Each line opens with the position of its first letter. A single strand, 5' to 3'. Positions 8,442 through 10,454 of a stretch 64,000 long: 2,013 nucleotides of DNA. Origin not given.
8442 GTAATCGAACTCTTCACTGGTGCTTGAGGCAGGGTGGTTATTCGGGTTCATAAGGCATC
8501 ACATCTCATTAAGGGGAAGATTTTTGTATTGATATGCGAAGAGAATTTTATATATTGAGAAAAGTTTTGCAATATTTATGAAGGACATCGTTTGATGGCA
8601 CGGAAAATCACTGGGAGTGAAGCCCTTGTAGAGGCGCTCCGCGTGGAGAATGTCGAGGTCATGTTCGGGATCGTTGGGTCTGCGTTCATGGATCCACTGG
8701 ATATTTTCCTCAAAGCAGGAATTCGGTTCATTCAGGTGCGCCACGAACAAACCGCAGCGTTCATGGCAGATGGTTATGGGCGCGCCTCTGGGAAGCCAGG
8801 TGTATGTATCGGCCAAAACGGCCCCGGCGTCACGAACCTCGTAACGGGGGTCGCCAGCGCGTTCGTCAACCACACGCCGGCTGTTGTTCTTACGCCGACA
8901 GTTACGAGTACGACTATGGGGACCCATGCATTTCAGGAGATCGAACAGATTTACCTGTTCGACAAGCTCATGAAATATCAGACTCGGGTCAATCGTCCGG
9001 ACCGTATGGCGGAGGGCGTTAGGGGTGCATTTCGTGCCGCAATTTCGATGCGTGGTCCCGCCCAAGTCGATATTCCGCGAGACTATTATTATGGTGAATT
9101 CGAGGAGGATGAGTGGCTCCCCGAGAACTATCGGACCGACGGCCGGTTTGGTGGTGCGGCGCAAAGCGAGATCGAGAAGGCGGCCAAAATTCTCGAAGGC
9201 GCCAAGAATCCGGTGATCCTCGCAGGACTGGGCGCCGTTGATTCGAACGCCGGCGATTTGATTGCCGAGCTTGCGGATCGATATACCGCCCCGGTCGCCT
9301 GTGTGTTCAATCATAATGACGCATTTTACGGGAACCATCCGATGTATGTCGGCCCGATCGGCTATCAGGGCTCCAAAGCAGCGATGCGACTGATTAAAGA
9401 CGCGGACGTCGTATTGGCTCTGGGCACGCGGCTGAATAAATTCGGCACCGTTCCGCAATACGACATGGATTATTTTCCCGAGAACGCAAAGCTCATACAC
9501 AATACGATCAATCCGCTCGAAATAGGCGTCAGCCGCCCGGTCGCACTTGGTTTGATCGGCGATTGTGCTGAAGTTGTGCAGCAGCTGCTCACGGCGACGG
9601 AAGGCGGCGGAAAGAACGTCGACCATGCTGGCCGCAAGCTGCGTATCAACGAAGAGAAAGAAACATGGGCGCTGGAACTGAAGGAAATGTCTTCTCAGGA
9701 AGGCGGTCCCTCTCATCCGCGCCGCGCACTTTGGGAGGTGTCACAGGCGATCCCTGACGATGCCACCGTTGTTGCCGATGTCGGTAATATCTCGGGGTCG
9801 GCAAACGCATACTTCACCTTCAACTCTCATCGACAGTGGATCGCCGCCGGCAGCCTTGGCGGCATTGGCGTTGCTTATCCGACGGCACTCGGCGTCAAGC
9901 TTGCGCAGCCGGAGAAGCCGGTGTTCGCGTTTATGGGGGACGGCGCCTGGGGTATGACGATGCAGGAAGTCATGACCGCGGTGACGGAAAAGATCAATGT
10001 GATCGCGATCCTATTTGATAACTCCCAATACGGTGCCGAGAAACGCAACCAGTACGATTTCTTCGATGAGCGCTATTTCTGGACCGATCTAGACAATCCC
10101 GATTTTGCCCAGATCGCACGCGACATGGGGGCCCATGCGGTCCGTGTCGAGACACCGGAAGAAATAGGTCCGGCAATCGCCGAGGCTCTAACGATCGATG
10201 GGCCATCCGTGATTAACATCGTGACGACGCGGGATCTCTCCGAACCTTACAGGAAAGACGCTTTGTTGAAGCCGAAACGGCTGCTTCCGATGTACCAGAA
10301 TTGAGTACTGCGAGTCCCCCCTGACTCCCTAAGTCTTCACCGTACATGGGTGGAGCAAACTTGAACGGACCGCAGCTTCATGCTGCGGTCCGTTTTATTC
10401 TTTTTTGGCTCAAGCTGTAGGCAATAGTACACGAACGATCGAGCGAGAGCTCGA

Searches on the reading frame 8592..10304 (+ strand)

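Call 28: search_protein_families(library=ncbifam, proteins=[window:8592-10304:+], max_evalue=0.00001)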
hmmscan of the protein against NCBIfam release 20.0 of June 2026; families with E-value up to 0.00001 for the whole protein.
window:8592-10304:+ (570 aa): 54 families (the best 25 are shown)
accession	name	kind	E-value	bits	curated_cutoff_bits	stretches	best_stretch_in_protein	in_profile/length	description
NF005713.0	PRK07525.1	subfamily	5.6e-209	695.4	620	1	3-569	3-586/592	sulfoacetaldehyde acetyltransferase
TIGR03457.1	sulphoacet_xsc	equivalog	5.7e-202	672.1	676.4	1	5-568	1-579/579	sulfoacetaldehyde acetyltransferase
TIGR00118.1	acolac_lg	equivalog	3.4e-116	388.9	538.35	1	7-546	2-535/557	biosynthetic-type acetolactate synthase large subunit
NF004710.0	PRK06048.1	equivalog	1.9e-108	363.4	976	1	3-546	5-538/561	acetolactate synthase large subunit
NF004919.0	PRK06276.1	equivalog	2.4e-108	362.9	866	1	7-546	2-539/582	acetolactate synthase large subunit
NF006052.0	PRK08199.1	subfamily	1.1e-105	354.1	539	1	4-552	6-544/559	thiamine pyrophosphate protein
NF005860.0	PRK07789.1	equivalog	1.3e-99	334.3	881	1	3-548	31-581/615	acetolactate synthase large subunit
NF006122.0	PRK08266.1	subfamily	2.4e-99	333.3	571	1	5-548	3-527/543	hypothetical protein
NF005651.0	PRK07418.1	subfamily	1e-96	324.5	942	1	3-548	16-562/617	acetolactate synthase large subunit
NF005039.0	PRK06456.1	equivalog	9.8e-96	321.5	868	1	6-547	2-546/572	acetolactate synthase large subunit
NF006319.0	PRK08527.1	equivalog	2.1e-95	320.3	905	1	4-547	2-540/565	acetolactate synthase large subunit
NF006524.0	PRK08978.1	equivalog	1.2e-94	317.6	738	1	7-544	2-523/548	acetolactate synthase 2 catalytic subunit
NF006187.0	PRK08322.1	equivalog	6.2e-93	312.1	509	1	7-544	3-527/548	acetolactate synthase large subunit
NF005824.0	PRK07710.1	equivalog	3.7e-91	306.2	976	1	4-546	15-549/573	acetolactate synthase large subunit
NF006377.0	PRK08611.1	equivalog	2.7e-90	303.6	742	1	5-546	3-530/576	pyruvate oxidase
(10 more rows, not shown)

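Call 29: search_protein_families(library=pfam, proteins=[window:8592-10304:+], max_evalue=0.001)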
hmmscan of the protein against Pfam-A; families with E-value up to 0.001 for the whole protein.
window:8592-10304:+ (570 aa): 3 families
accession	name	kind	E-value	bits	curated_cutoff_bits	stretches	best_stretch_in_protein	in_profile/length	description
PF02775.26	TPP_enzyme_C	-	1.2e-42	145.8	21.9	1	396-543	1-151/151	Thiamine pyrophosphate enzyme, C-terminal TPP binding domain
PF02776.23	TPP_enzyme_N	-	1.9e-36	124.9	26.8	1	7-120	2-117/119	Thiamine pyrophosphate enzyme, N-terminal TPP binding domain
PF00205.28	TPP_enzyme_M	-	1.1e-35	122.8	30.4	1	194-332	1-137/137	Thiamine pyrophosphate enzyme, central domain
